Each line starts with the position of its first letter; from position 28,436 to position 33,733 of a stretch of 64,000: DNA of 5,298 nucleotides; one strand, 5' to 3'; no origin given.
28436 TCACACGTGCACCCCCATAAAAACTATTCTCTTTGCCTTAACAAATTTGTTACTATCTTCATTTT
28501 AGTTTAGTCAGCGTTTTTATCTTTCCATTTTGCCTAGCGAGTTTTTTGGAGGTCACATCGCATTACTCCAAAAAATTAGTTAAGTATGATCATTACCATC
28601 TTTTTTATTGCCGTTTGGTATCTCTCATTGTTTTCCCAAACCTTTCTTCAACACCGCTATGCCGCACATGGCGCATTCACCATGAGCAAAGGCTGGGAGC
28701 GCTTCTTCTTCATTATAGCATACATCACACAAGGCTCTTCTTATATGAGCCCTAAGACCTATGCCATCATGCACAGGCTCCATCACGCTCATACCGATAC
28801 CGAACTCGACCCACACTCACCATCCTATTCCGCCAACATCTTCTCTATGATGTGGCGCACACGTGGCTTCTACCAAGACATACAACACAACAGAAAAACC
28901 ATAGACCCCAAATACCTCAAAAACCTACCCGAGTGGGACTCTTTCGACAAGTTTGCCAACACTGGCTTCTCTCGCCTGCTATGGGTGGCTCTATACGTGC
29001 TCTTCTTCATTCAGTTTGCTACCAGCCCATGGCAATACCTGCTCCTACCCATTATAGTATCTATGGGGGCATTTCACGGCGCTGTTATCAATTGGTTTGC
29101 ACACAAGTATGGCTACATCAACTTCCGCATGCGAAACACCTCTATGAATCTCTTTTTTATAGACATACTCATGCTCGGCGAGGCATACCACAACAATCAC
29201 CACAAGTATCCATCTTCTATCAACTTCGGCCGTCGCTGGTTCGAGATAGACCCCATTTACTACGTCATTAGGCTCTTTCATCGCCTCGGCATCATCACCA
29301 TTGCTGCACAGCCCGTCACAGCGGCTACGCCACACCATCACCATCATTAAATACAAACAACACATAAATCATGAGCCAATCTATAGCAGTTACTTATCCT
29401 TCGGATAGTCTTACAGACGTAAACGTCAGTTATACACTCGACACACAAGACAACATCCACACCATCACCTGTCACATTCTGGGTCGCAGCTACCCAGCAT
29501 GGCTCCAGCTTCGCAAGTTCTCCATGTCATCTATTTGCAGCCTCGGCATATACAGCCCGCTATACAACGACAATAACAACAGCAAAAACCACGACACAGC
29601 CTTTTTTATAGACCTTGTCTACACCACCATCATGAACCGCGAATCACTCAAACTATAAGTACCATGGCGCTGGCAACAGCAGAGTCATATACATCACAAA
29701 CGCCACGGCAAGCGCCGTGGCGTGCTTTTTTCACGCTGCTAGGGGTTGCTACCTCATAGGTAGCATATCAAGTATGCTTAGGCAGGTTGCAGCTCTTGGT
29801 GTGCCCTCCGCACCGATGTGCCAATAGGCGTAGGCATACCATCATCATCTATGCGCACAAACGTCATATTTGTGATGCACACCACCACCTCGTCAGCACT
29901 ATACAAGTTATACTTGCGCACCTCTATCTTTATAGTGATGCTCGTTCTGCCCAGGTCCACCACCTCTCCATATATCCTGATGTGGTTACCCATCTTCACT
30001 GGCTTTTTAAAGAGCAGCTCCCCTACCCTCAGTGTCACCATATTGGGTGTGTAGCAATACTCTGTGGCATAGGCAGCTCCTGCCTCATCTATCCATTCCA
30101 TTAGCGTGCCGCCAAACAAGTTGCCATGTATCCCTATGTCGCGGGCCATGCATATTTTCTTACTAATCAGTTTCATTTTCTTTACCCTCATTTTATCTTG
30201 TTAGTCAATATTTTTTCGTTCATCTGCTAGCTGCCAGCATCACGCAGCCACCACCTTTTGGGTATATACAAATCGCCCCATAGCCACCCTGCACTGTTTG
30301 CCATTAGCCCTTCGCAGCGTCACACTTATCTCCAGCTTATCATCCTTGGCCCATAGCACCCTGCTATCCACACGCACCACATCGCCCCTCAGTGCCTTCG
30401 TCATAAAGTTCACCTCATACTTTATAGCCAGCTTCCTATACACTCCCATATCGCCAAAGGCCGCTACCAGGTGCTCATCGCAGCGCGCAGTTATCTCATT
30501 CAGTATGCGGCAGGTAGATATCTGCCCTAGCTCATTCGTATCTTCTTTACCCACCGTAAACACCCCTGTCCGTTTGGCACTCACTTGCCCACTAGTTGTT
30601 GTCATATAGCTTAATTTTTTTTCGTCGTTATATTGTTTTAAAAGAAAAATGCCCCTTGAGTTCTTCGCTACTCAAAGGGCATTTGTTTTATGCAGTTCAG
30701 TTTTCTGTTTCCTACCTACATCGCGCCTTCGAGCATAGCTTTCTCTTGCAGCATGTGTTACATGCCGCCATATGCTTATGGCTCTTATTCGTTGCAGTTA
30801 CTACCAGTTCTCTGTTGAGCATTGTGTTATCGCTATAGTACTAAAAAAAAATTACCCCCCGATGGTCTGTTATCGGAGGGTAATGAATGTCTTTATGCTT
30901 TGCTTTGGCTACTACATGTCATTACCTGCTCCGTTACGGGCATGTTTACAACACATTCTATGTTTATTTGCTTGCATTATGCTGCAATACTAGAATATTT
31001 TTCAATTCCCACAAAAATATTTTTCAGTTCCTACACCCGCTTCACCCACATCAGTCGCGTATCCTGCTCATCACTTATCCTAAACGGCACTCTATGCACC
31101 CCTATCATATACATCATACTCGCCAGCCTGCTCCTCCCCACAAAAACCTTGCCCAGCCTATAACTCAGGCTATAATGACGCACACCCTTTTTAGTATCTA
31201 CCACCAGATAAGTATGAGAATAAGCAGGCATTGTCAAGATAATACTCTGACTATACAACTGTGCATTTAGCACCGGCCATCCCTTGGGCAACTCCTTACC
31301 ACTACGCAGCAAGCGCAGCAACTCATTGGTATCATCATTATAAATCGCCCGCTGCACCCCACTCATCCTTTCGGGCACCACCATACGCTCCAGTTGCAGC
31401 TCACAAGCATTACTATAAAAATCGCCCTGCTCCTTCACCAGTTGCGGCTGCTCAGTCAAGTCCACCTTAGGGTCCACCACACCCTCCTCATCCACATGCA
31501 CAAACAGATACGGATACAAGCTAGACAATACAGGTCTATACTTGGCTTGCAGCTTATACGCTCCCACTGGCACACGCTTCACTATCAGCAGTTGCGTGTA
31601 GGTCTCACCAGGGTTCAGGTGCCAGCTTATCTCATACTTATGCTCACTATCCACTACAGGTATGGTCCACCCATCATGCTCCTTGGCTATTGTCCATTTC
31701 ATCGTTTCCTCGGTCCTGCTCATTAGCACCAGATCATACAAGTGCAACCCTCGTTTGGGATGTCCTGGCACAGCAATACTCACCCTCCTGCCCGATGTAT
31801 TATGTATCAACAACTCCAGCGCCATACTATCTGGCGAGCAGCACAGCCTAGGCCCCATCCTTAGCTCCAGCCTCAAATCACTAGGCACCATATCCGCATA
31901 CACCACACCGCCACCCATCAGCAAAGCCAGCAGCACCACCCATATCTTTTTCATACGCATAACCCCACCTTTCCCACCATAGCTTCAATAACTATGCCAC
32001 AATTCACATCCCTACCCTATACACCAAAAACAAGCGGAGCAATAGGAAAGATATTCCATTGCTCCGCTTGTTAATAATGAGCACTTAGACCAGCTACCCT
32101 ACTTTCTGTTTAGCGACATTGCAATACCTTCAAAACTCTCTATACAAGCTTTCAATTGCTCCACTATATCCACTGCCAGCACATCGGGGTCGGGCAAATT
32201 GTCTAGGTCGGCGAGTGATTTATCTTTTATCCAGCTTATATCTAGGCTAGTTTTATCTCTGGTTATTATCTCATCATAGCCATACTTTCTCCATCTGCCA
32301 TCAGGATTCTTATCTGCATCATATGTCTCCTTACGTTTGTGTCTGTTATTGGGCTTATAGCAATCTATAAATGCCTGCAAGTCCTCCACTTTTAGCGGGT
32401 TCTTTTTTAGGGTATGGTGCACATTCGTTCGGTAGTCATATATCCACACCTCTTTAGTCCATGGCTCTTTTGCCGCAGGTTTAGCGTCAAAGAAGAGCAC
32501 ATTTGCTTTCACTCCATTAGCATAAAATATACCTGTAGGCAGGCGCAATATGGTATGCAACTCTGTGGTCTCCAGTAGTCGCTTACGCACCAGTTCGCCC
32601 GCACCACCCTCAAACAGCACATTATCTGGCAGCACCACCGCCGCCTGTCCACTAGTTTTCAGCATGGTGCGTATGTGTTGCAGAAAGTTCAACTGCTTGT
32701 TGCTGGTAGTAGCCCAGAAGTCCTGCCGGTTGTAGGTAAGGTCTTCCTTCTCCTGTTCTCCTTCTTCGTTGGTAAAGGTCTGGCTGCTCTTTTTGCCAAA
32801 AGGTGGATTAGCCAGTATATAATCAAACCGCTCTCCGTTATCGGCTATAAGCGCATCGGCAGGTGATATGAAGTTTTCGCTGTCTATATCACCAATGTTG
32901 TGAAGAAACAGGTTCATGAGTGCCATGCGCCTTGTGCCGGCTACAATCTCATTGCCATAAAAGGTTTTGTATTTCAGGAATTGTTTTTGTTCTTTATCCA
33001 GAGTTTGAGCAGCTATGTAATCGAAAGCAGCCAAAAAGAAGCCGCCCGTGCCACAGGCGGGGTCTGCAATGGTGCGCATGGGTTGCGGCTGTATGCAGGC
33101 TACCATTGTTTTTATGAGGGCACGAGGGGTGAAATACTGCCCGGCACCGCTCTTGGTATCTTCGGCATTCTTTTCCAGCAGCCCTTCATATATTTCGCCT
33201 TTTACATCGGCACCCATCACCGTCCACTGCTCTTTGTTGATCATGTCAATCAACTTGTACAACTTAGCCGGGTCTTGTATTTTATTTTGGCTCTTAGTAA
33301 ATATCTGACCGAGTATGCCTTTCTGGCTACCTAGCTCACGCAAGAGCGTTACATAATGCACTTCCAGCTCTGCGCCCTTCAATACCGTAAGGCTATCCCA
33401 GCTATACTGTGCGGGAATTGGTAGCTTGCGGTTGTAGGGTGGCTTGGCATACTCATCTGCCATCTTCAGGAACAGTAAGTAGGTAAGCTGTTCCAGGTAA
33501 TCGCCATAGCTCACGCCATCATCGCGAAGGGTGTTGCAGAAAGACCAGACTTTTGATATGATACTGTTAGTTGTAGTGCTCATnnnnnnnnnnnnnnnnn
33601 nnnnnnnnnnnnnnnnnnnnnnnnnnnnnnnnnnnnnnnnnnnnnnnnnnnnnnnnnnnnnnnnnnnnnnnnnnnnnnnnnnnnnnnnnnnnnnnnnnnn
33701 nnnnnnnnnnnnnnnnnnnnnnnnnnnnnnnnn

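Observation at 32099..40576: Type I R-M operon with an embedded Septu/PtuAB-like ATPase-HNH pair: candidate guard system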

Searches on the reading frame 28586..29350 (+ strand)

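Call 11: search_protein_families(library=pfam, proteins=[window:28586-29350:+])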
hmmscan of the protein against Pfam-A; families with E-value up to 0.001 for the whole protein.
window:28586-29350:+ (254 aa): 1 family
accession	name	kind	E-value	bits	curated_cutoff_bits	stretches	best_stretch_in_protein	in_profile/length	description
PF00487.30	FA_desaturase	-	7e-16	59.2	29.7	1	6-229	10-239/253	Fatty acid desaturase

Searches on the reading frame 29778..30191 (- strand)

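Call 11: search_protein_families(library=pfam, proteins=[window:29778-30191:-])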
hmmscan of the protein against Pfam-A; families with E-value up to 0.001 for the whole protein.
window:29778-30191:- (137 aa): 1 family
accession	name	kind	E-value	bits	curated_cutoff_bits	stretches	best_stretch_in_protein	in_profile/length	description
PF03061.28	4HBT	-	4.9e-17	62.4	20.6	1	22-93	1-72/79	Thioesterase superfamily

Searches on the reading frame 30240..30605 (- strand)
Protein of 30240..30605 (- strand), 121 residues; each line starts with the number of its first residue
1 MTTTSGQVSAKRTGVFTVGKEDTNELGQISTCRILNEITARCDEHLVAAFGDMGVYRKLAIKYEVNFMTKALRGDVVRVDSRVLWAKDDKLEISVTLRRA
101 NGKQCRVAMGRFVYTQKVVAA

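Call 11: search_protein_families(library=pfam, proteins=[window:30240-30605:-])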
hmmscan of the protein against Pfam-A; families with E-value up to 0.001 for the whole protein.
window:30240-30605:- (121 aa): 1 family
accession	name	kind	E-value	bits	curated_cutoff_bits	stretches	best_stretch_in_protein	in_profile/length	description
PF03061.28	4HBT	-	0.00064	20.4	20.6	1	56-105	29-78/79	Thioesterase superfamily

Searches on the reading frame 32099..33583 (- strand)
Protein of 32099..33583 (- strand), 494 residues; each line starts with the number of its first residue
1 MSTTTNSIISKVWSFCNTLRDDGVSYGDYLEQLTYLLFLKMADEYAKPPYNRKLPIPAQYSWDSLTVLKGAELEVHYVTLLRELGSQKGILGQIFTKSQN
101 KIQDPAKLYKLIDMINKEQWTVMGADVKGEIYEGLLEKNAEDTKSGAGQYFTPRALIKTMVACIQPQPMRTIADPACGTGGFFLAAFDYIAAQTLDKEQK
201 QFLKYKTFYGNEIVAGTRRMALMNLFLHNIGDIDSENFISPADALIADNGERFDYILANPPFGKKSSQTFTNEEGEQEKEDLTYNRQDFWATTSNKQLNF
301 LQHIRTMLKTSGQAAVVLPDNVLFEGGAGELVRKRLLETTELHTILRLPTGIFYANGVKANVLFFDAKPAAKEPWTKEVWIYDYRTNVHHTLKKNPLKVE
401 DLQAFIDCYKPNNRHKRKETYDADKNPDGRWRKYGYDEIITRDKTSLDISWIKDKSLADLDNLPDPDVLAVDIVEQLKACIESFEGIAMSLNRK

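Call 3: search_protein_families(library=pfam, proteins=[window:32099-33583:-])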
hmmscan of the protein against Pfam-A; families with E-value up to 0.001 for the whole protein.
window:32099-33583:- (494 aa): 5 families
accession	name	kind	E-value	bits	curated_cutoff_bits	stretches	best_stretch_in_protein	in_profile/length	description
PF02384.22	N6_Mtase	-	1.2e-70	238.8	20.4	1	125-416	3-276/311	N-6 DNA Methylase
PF12161.14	HsdM_N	-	2.4e-12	48.1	24.5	1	10-115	3-135/135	HsdM N-terminal domain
PF07669.17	Eco57I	-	4.8e-08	33.7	25.3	1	234-348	69-165/171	Eco57I restriction-modification methylase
PF01170.24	UPF0020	-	9.3e-06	25.9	22.3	1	158-270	18-139/197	RMKL-like, methyltransferase domain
PF20473.4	MmeI_Mtase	-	5.4e-05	22.9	27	0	171-228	22-85/259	MmeI, DNA-methyltransferase domain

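Call 4: search_protein_families(library=padloc, proteins=[window:32099-33583:-])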
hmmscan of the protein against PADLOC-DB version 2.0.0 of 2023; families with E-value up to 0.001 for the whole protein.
window:32099-33583:- (494 aa): 46 families (the best 25 are shown)
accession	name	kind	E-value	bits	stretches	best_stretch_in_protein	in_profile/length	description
PDLC03026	MTase_I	-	2.1e-195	648.5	1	4-493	2-479/487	Type I methyltransferase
PDLC03021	MTase_I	-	5.8e-87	290.5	1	10-455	12-454/491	Type I methyltransferase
PDLC04134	mad2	-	2.8e-58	196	1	6-410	139-485/492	mads_2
PDLC03025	MTase_I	-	4.9e-52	175.4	1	10-419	5-422/569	Type I methyltransferase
PDLC03027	MTase_I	-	2.9e-45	153.1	1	3-414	3-411/810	Type I methyltransferase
PDLC03031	MTase_I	-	1.2e-40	137.5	1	97-365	132-401/834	Type I methyltransferase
PDLC03035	MTase_I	-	2e-37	127.1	1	61-385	88-403/653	Type I methyltransferase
PDLC03036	MTase_I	-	2.2e-37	126.8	1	128-399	196-456/635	Type I methyltransferase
PDLC03022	MTase_I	-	1.8e-36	123.9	1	88-413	133-447/857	Type I methyltransferase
PDLC03032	MTase_I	-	3.8e-35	119.2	1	7-408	7-407/1001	Type I methyltransferase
PDLC03029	MTase_I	-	2.9e-32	110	1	95-365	122-401/661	Type I methyltransferase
PDLC03038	MTase_I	-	6e-26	88.6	1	44-369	62-383/896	Type I methyltransferase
PDLC03318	MTase_II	-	1.5e-25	87.7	2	87-194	286-390/723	Type II methyltransferase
PDLC03240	MTase_II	-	2.4e-23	80.8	1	81-444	117-458/511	Type II methyltransferase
PDLC03039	MTase_I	-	7e-23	78.6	1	44-367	60-378/708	Type I methyltransferase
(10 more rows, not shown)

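Call 5: search_protein_families(library=ncbifam, proteins=[window:32099-33583:-])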
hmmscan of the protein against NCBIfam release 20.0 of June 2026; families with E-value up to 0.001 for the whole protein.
window:32099-33583:- (494 aa): 4 families
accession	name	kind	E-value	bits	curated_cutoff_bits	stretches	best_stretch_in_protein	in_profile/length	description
NF047738.1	antiphage_MADS2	equivalog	7.1e-29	100.6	720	2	23-205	193-368/654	methylation-associated defense system DNA methyltransferase MAD2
TIGR00497.1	hsdM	equivalog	4.6e-26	91.6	242.75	1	84-415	139-461/515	type I restriction-modification system subunit M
TIGR02987.1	met_A_Alw26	exception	5e-08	32.1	353.5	1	147-280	3-145/523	Alw26I/Eco31I/Esp3I family type II restriction adenine-specific DNA-methyltransferase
NF033452.1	BREX_1_MTaseX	exception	2.6e-06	25.6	500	1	251-374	506-621/1210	BREX-1 system adenine-specific DNA-methyltransferase PglX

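Call 86: search_protein_families(library=padloc, proteins=[L081:2714-3826:+, L081:3823-4251:+, L083:4413-5636:+, L083:5633-6082:+, L083:6079-7989:+, L084:3480-5435:+, L084:6710-8014:+], max_evalue=0.00001)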
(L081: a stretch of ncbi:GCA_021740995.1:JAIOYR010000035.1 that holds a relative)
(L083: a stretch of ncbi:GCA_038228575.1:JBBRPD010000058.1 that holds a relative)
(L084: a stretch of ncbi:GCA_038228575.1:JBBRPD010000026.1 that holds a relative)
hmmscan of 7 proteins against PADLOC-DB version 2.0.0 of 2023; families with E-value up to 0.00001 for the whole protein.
L081:2714-3826:+ (370 aa): 60 families (the best 25 are shown)
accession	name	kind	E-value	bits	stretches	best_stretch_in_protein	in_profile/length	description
PDLC04710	PDC-M56A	-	1.5e-127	423.7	1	1-367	1-377/382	-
PDLC02979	AriA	-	6.5e-23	80.1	2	181-274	288-372/373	-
PDLC03878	NsnB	-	6.2e-20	70.2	1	1-303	2-308/345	-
PDLC02358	Old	-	5.6e-19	66.3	1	233-282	287-336/578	Old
PDLC02980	AriA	-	1.1e-17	63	1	182-276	220-304/304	-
PDLC04178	HEC-01A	-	4.1e-17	60.3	2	226-276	283-332/399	-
PDLC04175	HEC-01A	-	1.1e-16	58.9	1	230-276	268-313/363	-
PDLC04177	HEC-01A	-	7.2e-15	52.9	1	141-275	214-340/393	-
PDLC04562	PDC-M29A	-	2e-14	51.6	1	1-119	1-131/410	-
PDLC02915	ATPase-Toprim_I-B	-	1.2e-13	48.7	1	229-275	254-299/623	-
PDLC04033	PD-T4-4_A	-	1.8e-13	48.5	1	233-276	328-371/460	-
PDLC04213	HEC-02A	-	3.3e-13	47.9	1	2-299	4-295/337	-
PDLC04214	HEC-02A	-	4.2e-13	47.3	1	2-271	3-278/338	-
PDLC04179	HEC-01A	-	8.1e-13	46.3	1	232-276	361-406/459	-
PDLC00299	PtuA1|PtuA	-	2.5e-11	41.3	1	163-275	306-421/535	AAA ATPase domain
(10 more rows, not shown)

L081:3823-4251:+ (142 aa): 1 family
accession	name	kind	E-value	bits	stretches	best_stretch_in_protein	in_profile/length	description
PDLC04711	PDC-M56B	-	2e-42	142.7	1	2-136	7-144/151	-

L083:4413-5636:+ (407 aa): 1 family
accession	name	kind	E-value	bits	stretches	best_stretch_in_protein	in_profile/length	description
PDLC03848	LmuA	-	1.3e-42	145.5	1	6-402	3-367/373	-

L083:5633-6082:+ (149 aa): 1 family
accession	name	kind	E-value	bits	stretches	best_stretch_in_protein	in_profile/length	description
PDLC03870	LmuC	-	2.5e-07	29.5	1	20-148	25-162/163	-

L083:6079-7989:+ (636 aa): 3 families
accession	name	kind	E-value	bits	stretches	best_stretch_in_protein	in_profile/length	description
PDLC03859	LmuB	-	5.6e-87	291.4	1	1-619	1-605/611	-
PDLC03863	LmuB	-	1.2e-16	58.5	1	1-600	1-582/610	-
PDLC03862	LmuB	-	2.2e-11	40.9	1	21-395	23-396/643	-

L084:3480-5435:+ (651 aa): 1 family
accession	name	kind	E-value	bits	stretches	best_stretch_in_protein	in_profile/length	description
PDLC03485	REase_II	-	1e-07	28.8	1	25-117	29-115/611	Type II restriction enzyme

L084:6710-8014:+ (434 aa): 0 families
